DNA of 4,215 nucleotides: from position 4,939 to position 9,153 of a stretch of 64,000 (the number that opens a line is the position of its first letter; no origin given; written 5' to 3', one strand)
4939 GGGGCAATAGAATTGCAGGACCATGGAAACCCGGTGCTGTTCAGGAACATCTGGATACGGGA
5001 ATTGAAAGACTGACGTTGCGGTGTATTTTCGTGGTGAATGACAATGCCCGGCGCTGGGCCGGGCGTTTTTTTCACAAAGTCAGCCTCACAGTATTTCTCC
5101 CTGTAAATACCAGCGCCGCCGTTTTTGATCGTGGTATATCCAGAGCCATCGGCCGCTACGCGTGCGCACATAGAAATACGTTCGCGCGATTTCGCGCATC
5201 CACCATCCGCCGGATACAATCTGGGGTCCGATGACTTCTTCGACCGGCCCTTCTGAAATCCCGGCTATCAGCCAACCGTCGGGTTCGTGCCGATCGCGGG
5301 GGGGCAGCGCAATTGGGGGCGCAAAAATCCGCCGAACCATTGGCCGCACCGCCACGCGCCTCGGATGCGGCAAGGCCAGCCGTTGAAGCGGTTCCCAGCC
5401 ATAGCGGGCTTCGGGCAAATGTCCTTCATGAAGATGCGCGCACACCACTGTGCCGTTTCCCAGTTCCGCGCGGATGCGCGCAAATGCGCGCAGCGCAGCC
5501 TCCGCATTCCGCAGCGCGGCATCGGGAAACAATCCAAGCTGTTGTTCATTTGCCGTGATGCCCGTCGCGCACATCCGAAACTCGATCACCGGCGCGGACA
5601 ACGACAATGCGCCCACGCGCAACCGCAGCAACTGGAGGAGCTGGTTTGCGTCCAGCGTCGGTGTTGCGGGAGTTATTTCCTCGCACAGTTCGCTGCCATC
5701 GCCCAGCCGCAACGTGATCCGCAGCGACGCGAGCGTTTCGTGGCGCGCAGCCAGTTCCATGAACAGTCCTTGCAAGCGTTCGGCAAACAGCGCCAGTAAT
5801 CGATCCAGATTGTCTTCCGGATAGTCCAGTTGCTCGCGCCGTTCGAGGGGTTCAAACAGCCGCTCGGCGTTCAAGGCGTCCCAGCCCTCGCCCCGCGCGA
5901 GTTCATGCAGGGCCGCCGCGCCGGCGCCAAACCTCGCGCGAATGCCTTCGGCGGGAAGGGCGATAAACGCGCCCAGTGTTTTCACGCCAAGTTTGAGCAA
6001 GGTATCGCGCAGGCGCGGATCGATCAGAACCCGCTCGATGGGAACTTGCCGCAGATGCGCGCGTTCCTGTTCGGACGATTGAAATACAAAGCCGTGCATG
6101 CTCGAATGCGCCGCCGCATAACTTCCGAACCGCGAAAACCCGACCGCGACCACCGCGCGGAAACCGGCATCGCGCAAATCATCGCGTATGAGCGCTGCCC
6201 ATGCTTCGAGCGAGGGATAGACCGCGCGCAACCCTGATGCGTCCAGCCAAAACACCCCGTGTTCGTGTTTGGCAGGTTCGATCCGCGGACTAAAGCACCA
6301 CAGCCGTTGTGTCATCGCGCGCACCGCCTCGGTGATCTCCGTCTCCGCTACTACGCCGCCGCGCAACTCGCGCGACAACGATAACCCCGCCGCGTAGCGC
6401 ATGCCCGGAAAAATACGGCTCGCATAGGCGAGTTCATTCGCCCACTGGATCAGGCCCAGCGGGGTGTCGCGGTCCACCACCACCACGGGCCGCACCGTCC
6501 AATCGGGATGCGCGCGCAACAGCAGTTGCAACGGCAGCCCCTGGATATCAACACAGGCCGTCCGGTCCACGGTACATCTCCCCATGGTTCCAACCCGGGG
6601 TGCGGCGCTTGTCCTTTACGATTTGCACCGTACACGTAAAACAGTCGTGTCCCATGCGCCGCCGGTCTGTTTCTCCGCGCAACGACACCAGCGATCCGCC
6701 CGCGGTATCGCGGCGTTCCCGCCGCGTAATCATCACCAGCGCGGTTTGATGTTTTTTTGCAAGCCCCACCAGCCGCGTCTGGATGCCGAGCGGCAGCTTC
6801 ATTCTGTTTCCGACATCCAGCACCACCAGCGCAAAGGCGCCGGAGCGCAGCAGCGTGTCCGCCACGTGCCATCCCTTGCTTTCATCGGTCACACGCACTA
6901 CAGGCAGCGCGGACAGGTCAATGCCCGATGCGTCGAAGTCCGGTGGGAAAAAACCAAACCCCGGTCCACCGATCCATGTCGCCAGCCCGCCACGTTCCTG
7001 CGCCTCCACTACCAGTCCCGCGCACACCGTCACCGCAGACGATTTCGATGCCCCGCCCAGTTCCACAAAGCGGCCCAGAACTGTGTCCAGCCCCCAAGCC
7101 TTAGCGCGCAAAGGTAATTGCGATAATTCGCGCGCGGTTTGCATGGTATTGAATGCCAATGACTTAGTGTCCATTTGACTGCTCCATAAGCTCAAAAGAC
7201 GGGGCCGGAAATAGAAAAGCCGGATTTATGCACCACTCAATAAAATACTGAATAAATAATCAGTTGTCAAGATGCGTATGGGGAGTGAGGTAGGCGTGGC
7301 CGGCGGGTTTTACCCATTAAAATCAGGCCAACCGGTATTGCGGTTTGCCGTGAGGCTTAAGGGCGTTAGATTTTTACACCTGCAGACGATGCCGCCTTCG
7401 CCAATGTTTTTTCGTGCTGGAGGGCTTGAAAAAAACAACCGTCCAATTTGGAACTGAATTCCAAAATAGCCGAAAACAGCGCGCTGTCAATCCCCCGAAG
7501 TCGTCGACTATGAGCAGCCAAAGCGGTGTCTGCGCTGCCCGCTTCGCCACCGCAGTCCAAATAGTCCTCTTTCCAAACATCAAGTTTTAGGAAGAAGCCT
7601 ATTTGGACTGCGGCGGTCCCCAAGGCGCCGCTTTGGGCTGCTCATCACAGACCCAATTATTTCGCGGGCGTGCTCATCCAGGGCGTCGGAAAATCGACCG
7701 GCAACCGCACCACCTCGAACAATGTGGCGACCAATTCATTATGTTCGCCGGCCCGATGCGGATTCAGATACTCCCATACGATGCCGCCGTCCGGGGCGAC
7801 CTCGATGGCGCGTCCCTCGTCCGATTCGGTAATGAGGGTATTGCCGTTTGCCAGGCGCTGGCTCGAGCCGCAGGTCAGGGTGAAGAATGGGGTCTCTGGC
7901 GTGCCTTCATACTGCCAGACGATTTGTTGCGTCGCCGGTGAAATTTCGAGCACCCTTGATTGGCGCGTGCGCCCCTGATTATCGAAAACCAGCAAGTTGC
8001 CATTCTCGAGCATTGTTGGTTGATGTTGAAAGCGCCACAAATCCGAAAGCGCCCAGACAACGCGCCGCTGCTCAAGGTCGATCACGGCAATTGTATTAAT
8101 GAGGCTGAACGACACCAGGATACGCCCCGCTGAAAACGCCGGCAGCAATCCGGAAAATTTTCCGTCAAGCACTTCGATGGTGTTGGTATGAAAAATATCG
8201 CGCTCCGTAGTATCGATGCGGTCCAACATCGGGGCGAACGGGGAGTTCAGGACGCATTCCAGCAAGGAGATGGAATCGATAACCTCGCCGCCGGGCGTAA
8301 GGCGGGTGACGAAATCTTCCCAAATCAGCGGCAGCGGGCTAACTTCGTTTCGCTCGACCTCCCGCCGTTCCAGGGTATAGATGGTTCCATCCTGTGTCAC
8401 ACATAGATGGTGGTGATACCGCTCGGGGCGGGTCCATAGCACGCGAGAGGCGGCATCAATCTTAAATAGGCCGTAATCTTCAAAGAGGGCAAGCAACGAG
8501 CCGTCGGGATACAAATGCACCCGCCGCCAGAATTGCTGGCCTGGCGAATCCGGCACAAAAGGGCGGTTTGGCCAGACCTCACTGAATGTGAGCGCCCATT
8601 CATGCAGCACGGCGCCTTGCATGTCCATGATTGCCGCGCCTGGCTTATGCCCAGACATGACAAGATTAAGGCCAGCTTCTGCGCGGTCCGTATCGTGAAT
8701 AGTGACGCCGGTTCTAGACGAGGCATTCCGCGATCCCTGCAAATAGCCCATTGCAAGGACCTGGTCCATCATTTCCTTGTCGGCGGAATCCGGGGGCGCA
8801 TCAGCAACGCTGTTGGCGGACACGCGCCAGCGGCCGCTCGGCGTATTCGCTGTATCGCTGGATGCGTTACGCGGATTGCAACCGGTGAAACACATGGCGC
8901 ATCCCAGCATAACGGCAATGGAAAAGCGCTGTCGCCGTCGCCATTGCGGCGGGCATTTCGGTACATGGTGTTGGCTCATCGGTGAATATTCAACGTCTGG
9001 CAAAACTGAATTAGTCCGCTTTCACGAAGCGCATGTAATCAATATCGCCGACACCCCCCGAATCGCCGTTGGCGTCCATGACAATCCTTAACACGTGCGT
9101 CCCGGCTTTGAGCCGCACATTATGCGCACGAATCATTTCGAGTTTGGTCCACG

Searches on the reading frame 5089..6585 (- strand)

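Call 103: search_protein_families(library=pfam, proteins=[window:5089-6585:-], max_evalue=0.001)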
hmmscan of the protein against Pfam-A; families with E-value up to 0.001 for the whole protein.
window:5089-6585:- (499 aa): 1 family
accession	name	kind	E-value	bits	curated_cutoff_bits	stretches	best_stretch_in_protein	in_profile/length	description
PF00817.25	IMS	-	5.8e-05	23.5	23.2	1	13-153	2-141/148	impB/mucB/samB family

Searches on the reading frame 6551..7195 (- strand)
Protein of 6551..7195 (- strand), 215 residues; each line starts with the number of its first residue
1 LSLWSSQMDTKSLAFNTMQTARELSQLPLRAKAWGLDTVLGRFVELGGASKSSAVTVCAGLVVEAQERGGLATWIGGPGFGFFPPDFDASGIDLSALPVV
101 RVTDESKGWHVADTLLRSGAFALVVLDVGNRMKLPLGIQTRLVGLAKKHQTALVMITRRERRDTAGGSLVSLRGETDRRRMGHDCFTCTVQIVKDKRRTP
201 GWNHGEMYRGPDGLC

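Call 103: search_protein_families(library=pfam, proteins=[window:6551-7195:-], max_evalue=0.001)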
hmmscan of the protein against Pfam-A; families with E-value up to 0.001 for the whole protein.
window:6551-7195:- (215 aa): 1 family
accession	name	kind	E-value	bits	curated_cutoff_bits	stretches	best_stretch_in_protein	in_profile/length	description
PF00154.27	RecA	-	1.3e-05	25.3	27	1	40-128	51-138/262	recA bacterial DNA recombination protein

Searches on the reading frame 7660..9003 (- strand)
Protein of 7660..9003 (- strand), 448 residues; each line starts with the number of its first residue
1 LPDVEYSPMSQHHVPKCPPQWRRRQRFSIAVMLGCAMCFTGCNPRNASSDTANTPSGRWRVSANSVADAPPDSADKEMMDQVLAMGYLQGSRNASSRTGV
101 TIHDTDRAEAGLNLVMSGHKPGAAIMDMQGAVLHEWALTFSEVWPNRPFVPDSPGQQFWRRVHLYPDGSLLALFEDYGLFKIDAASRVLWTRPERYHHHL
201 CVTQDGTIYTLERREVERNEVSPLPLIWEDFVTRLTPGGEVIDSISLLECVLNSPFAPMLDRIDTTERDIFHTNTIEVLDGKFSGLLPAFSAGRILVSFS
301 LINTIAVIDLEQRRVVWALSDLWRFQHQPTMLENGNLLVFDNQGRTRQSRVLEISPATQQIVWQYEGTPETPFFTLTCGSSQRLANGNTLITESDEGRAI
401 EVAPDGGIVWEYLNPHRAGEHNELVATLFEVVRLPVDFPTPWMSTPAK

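Call 103: search_protein_families(library=pfam, proteins=[window:7660-9003:-], max_evalue=0.001)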
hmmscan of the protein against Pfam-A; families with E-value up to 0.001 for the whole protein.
window:7660-9003:- (448 aa): 3 families
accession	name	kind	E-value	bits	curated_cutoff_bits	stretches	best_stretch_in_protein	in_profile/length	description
PF14269.12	Arylsulfotran_2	-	8.3e-22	78.4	27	1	196-412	59-298/301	Arylsulfotransferase (ASST)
PF05935.17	Arylsulfotrans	-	1.1e-08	34.9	24.2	1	104-321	8-215/374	Arylsulfotransferase (ASST)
PF13360.13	PQQ_2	-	1.1e-05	25.7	27.6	1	282-419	24-153/233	Outer membrane protein assembly factor BamB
